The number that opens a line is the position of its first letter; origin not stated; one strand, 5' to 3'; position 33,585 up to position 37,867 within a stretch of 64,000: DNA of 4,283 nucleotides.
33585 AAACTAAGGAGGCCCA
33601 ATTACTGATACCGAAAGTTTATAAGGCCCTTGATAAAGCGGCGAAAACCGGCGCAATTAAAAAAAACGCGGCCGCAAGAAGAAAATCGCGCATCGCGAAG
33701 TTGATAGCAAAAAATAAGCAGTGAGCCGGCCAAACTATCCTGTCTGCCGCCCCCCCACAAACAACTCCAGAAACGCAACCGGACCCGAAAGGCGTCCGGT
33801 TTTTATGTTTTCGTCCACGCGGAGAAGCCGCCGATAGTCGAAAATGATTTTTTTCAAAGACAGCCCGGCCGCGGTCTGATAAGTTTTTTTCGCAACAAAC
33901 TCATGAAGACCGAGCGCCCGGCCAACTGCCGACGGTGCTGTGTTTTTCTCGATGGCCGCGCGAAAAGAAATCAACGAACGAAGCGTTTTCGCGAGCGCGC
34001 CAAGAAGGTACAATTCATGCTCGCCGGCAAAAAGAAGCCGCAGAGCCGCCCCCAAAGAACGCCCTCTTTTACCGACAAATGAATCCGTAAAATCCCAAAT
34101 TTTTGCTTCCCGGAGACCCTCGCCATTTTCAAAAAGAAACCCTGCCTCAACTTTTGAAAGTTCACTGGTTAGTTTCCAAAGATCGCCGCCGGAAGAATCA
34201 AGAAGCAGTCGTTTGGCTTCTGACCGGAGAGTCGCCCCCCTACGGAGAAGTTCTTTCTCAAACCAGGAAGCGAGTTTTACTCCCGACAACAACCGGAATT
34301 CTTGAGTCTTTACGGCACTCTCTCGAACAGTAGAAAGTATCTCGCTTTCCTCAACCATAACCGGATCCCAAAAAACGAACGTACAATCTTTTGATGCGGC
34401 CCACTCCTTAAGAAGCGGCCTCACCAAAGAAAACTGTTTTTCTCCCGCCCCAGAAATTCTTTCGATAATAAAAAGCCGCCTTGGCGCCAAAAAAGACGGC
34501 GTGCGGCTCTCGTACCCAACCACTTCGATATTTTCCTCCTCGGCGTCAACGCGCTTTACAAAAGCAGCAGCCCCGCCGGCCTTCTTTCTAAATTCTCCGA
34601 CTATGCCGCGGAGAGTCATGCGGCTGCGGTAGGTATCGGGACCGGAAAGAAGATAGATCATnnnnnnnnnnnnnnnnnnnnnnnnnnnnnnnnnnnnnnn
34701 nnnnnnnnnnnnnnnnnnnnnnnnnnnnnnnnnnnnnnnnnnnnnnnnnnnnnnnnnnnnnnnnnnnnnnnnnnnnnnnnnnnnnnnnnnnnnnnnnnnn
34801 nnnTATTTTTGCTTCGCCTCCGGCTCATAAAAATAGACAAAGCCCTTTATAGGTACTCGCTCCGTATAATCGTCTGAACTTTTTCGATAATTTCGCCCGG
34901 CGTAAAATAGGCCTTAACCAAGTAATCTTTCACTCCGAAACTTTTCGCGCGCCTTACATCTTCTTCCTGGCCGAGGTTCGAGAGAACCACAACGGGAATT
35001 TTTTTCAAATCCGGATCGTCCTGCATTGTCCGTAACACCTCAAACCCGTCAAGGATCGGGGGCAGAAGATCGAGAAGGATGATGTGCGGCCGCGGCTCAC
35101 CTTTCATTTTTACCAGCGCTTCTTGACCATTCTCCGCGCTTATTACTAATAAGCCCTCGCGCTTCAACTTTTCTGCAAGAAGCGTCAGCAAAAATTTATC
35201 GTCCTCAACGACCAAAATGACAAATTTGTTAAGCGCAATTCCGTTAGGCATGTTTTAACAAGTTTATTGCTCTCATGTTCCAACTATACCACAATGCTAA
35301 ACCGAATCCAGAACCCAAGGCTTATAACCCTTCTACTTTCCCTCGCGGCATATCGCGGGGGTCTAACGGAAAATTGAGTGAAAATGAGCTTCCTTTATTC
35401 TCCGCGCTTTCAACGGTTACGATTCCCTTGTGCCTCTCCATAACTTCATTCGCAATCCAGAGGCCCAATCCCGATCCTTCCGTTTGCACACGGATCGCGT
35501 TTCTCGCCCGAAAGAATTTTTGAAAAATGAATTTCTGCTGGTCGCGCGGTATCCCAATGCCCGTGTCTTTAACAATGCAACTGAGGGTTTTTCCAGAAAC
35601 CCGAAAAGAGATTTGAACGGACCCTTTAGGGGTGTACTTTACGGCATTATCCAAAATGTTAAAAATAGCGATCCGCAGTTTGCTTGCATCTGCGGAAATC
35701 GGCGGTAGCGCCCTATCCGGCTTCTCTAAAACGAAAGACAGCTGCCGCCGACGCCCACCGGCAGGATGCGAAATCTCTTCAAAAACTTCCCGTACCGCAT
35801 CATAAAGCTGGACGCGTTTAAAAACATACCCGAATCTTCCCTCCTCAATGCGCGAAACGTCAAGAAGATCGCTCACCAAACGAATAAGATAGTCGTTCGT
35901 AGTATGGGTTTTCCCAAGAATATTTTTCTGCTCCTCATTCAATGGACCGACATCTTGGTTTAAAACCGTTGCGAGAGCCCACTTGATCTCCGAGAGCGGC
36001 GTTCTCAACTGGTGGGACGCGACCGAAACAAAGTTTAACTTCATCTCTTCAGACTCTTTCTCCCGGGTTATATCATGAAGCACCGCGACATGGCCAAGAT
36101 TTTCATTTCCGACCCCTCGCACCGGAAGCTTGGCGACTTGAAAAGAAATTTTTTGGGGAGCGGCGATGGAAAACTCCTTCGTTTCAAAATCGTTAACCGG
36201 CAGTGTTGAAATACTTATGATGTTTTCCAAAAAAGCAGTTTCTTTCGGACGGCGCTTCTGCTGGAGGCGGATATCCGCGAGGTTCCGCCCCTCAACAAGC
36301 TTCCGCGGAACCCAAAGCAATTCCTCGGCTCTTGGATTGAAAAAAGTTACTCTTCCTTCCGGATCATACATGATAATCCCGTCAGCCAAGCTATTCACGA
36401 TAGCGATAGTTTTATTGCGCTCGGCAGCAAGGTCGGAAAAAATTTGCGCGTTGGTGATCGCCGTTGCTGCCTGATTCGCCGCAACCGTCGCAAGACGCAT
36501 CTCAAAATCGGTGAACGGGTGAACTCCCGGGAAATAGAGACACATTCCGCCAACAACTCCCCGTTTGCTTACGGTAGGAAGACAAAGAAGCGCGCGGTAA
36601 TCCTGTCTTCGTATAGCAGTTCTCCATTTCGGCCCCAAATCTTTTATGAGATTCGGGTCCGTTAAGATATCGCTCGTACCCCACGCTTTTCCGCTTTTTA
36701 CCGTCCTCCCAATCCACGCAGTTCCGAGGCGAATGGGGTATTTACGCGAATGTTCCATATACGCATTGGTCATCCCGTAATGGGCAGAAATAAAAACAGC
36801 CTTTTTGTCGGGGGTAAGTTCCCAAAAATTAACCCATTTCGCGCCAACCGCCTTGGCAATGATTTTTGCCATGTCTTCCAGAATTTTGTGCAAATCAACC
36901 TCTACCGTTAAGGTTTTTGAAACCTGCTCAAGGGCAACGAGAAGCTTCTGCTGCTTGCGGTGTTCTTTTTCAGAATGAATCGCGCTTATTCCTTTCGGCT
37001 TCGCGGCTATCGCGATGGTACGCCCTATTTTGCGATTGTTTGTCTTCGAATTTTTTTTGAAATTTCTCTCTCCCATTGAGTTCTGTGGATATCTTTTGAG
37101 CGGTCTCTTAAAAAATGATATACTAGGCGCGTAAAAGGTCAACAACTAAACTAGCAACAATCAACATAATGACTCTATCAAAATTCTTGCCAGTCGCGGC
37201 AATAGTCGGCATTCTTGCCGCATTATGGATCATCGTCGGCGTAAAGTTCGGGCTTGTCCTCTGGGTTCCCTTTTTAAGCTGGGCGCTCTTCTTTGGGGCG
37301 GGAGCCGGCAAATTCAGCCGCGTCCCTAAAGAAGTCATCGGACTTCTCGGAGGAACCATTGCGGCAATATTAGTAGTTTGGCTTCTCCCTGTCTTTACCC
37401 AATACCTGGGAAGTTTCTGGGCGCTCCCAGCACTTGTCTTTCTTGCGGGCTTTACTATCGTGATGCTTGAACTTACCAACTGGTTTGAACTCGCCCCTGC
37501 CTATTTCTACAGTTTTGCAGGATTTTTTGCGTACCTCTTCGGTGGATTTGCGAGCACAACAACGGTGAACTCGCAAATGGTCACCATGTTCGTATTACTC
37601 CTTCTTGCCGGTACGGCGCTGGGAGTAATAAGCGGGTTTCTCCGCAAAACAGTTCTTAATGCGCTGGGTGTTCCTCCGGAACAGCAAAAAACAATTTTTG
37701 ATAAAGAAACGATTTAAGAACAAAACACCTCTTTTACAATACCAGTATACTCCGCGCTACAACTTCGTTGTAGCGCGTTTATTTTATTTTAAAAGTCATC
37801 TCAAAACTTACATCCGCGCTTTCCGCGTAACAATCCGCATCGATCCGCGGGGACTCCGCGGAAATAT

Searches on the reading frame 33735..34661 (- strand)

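Call 11: search_protein_families(library=pfam, proteins=[window:33735-34661:-], max_evalue=0.001)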
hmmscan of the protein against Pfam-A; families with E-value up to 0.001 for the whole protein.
window:33735-34661:- (308 aa): 1 family
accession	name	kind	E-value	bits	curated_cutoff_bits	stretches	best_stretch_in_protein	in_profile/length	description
PF21694.2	DNA_pol3_delta_C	-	2.1e-11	44.3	27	1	186-301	2-117/121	DNA polymerase III delta subunit, C-terminal domain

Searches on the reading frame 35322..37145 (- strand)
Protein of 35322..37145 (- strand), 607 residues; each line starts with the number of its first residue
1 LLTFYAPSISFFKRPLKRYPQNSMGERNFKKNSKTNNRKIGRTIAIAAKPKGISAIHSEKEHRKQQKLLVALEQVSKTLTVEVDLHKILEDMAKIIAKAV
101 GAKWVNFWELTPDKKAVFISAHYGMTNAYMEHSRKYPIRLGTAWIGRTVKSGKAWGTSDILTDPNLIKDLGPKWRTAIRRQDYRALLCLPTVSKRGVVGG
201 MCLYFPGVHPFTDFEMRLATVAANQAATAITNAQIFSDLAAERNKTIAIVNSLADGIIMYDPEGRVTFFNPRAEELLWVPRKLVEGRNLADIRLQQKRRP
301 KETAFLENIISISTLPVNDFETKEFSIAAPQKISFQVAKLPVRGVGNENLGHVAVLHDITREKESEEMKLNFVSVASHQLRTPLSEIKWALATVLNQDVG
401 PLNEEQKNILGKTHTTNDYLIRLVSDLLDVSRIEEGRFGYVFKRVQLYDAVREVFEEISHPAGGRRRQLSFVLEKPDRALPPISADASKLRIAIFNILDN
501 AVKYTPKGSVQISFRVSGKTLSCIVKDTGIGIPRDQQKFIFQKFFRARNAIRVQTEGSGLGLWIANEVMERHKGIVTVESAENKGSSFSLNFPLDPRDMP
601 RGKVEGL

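Call 11: search_protein_families(library=pfam, proteins=[window:35322-37145:-], max_evalue=0.001)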
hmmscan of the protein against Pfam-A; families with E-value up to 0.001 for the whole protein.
window:35322-37145:- (607 aa): 11 families
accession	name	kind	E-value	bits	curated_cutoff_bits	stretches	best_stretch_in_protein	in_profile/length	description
PF02518.31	HATPase_c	-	1.3e-25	90.5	26.4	1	486-595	2-110/111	Histidine kinase-, DNA gyrase B-, and HSP90-like ATPase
PF00512.31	HisKA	-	1.3e-13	51.3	26.9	1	369-436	2-66/66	His Kinase A (phospho-acceptor) domain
PF01590.32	GAF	-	1.7e-12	48.5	22.4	1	84-230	1-133/133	GAF domain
PF13185.12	GAF_2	-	4.4e-08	33.9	28.6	1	83-230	2-135/136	GAF domain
PF13492.12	GAF_3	-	5.3e-08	33.8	27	1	85-232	2-129/129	GAF domain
PF12860.13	PAS_7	-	5.8e-08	33.3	27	1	250-367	1-115/115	PAS fold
PF00989.32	PAS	-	1.9e-07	31.5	22.6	1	248-359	5-113/113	PAS fold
PF13426.13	PAS_9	-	1.9e-06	28.5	27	1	255-360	2-102/103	PAS domain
PF08448.16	PAS_4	-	2e-05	25.2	23.1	1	250-363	1-109/110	PAS fold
PF13188.13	PAS_8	-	3e-05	24.2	21.8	1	248-278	5-35/65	PAS domain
PF13596.12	PAS_10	-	0.00026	22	22.1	1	249-360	4-106/106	PAS domain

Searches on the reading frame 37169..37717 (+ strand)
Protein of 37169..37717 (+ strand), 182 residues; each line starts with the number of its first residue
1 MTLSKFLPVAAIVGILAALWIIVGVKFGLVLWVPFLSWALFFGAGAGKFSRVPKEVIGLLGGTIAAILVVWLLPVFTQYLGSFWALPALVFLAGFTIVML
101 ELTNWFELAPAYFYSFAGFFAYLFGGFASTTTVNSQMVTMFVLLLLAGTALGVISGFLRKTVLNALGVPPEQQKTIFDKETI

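Call 11: search_protein_families(library=pfam, proteins=[window:37169-37717:+], max_evalue=0.001)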
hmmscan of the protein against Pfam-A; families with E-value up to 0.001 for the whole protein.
window:37169-37717:+ (182 aa): 1 family
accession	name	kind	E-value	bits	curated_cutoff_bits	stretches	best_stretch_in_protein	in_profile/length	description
PF06496.16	DUF1097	-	1.1e-15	58.6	24.6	1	12-157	3-139/142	Protein of unknown function (DUF1097)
